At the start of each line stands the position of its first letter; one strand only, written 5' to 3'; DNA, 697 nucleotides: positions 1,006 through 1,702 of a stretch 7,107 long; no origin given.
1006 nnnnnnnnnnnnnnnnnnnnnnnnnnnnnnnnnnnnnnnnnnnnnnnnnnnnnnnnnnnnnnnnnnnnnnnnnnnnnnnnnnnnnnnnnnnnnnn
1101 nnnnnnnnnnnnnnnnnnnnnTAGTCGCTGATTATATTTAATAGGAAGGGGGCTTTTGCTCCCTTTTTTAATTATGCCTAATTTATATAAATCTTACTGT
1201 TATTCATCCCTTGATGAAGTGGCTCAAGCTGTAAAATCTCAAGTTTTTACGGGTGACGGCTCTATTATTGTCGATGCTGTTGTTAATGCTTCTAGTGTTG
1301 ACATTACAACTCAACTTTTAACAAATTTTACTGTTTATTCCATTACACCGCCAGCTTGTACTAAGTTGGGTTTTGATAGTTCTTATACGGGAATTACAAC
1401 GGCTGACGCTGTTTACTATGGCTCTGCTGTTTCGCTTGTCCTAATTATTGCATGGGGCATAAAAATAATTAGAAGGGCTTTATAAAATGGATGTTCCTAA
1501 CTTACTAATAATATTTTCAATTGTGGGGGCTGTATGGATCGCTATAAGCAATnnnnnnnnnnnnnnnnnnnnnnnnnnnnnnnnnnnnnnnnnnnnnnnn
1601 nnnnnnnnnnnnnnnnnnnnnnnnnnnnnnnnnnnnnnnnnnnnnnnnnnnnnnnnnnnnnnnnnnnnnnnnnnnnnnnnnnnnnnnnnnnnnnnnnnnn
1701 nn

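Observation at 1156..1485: Second gene carrying a paralog of the major-coat C-terminal anchor fused to a novel ~80-aa N-terminal domain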

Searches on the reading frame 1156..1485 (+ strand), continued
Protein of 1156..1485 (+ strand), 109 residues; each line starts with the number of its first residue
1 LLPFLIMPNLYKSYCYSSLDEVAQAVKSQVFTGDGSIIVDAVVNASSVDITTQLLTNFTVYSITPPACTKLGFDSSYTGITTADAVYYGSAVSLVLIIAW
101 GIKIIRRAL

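Call 81: fold_search(model_id=the predicted structure, library=viral)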
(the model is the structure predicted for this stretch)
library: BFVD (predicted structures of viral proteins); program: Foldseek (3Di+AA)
matches with E <= 10: 976; with E <= 0.001: 0
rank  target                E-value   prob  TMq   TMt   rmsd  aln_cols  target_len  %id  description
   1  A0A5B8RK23            2.1e-01  0.51  0.28  0.15  11.9        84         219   10  Uncharacterized protein [Iridovirus Liz-CrIV]
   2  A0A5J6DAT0            5.1e-01  0.72  0.28  0.38  10.7        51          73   14  Putative membrane protein [Erwinia phage pEp_SNUABM_01]
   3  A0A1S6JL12            5.7e-01  0.72  0.32  0.47  10.3        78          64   12  (no name in the UniProt tables at hand)
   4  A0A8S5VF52            5.7e-01  0.54  0.30  0.24  17.0        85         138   13  Uncharacterized protein [Myoviridae sp. ctai52]
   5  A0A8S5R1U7            6.0e-01  0.28  0.25  0.09  11.4        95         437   13  Structural protein (Fragment) [Myoviridae sp. ct5xX4]
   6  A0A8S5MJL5            6.4e-01  0.98  0.27  0.04   0.8        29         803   10  Uncharacterized protein [Siphoviridae sp. ctHMI2]
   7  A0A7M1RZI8            6.4e-01  0.33  0.25  0.23  14.6        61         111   11  Uncharacterized protein [uncultured phage cr118_1]
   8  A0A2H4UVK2            7.6e-01  0.84  0.32  0.49   3.2        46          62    4  Uncharacterized protein [Bodo saltans virus]
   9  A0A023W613            7.6e-01  0.66  0.36  0.25   8.1        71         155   10  KOW domain-containing protein [Serratia phage PS2]
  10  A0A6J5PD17            7.6e-01  0.44  0.28  0.08   9.0        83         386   17  Uncharacterized protein [uncultured Caudovirales phage]
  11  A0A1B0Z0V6            7.6e-01  0.35  0.26  0.34   8.4        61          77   11  (no name in the UniProt tables at hand)
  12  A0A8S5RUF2            7.6e-01  0.23  0.26  0.21  13.7        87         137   17  (no name in the UniProt tables at hand)
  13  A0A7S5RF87            7.6e-01  0.20  0.25  0.14  14.8       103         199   14  Uncharacterized protein [Rhizobium phage RHph_N34]
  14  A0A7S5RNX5            8.0e-01  0.60  0.26  0.39   5.0        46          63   17  (no name in the UniProt tables at hand)
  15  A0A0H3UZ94            8.0e-01  0.60  0.26  0.40   6.4        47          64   15  (no name in the UniProt tables at hand)
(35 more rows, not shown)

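Call 88: find_encoding_contigs(protein=P0106, flank=8000, max_places=2)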
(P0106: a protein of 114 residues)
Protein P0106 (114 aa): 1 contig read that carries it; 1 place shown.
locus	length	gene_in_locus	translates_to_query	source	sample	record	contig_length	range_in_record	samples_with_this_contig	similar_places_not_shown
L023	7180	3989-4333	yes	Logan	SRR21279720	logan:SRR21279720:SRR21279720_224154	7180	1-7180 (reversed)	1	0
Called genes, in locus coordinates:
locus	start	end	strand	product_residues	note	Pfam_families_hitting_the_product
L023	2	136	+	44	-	?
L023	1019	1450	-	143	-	-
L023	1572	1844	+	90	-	-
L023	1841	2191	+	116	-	-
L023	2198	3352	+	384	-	PF05155:G2P_X_C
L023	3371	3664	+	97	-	PF02303:Phage_DNA_bind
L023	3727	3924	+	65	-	-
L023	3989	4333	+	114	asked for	-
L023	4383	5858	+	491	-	PF05616:Neisseria_TspB (faint)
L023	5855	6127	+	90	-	PF10734:DUF2523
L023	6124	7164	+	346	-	PF05707:Zot, PF09848:SLFN-g3_helicase (weak)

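Call 89: find_encoding_contigs(protein=P0066, flank=8000, max_places=2)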
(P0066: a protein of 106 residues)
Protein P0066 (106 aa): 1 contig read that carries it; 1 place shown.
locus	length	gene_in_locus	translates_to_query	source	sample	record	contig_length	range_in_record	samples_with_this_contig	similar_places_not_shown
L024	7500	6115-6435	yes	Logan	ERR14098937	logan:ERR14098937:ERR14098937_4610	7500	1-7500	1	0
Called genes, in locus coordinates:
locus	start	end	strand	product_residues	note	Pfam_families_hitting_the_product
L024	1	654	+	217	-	?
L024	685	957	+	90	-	PF10734:DUF2523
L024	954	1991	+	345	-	PF05707:Zot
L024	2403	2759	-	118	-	PF12844:HTH_19, PF13560:HTH_31, PF01381:HTH_3, PF13443:HTH_26 (weak)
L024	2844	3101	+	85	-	-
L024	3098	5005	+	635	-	PF01446:Rep_1 (faint)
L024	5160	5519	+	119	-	-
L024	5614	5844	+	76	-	-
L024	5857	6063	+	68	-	-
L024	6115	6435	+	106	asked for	-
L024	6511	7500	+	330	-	?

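Call 90: find_encoding_contigs(protein=P0080, flank=8000, max_places=2)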
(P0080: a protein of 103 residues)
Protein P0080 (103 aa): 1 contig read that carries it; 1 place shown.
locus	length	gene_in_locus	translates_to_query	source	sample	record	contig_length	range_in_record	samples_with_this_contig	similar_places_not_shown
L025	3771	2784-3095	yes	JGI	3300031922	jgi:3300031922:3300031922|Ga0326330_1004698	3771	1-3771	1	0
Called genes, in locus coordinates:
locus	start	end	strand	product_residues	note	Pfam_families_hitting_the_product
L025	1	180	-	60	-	?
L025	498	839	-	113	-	PF01381:HTH_3 (weak)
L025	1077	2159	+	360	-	PF05144:Phage_CRI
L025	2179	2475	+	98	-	PF02303:Phage_DNA_bind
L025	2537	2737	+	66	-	PF05356:Phage_Coat_B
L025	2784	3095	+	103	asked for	-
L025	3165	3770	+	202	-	?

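Call 97: search_protein_families(library=pfam, alignment_id=A2, max_evalue=0.01)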
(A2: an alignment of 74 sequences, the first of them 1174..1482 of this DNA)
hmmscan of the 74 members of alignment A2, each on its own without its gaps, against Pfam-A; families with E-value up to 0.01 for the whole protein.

A. member 1, window:1174-1482:+ (103 aa): 0 families

B. families by the number of members that match (of 74 scanned): 3 families
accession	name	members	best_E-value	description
PF05356.16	Phage_Coat_B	9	3.6e-05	Inovirus Coat protein B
PF08402.16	TOBE_2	1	0.0048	TOBE domain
PF23752.1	Beta-prop_WDR11_2nd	1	0.0056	WDR11 second beta-propeller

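Call 98: search_protein_families(library=ncbifam, alignment_id=A2, max_evalue=0.01)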
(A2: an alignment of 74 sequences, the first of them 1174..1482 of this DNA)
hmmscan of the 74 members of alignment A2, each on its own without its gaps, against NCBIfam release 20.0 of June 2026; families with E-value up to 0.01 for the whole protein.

A. member 1, window:1174-1482:+ (103 aa): 0 families

B. families by the number of members that match (of 74 scanned): 1 family
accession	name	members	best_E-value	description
NF012206.1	LktA_tand_53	1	0.0097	tandem repeat-containing filamentous protein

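Call 99: list_cluster_members(proteins=[P0110, P0114, P0117, P0078])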
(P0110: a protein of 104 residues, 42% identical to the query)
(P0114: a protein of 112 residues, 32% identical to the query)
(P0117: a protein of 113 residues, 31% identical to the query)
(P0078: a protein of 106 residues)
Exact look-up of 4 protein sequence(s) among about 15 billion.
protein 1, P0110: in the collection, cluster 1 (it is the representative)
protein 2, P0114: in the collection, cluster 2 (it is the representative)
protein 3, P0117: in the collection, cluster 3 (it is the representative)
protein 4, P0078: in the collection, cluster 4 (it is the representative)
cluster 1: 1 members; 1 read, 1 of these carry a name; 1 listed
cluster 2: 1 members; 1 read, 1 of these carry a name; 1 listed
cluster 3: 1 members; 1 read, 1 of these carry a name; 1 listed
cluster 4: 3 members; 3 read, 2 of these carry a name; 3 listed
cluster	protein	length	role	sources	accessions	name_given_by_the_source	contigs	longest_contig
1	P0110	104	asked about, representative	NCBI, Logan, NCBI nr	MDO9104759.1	MAG: hypothetical protein Q7U57_07335 [Methylovulum sp.] | hypothetical protein [Methylovulum sp.]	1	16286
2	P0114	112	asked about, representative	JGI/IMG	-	hypothetical protein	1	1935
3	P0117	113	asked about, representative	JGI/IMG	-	hypothetical protein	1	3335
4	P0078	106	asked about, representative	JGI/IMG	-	hypothetical protein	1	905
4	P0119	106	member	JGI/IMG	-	hypothetical protein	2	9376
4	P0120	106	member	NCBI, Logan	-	-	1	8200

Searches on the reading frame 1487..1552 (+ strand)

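Call 100: search_protein_families(library=phrogs, proteins=[window:1487-1552:+], max_evalue=1)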
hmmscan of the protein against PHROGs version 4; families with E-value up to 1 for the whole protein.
seq(22 aa): 1 family
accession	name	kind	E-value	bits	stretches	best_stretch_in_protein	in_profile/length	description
phrog_14464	-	moron, auxiliary metabolic gene and host takeover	0.11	13.5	1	6-20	12-26/59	membrane protein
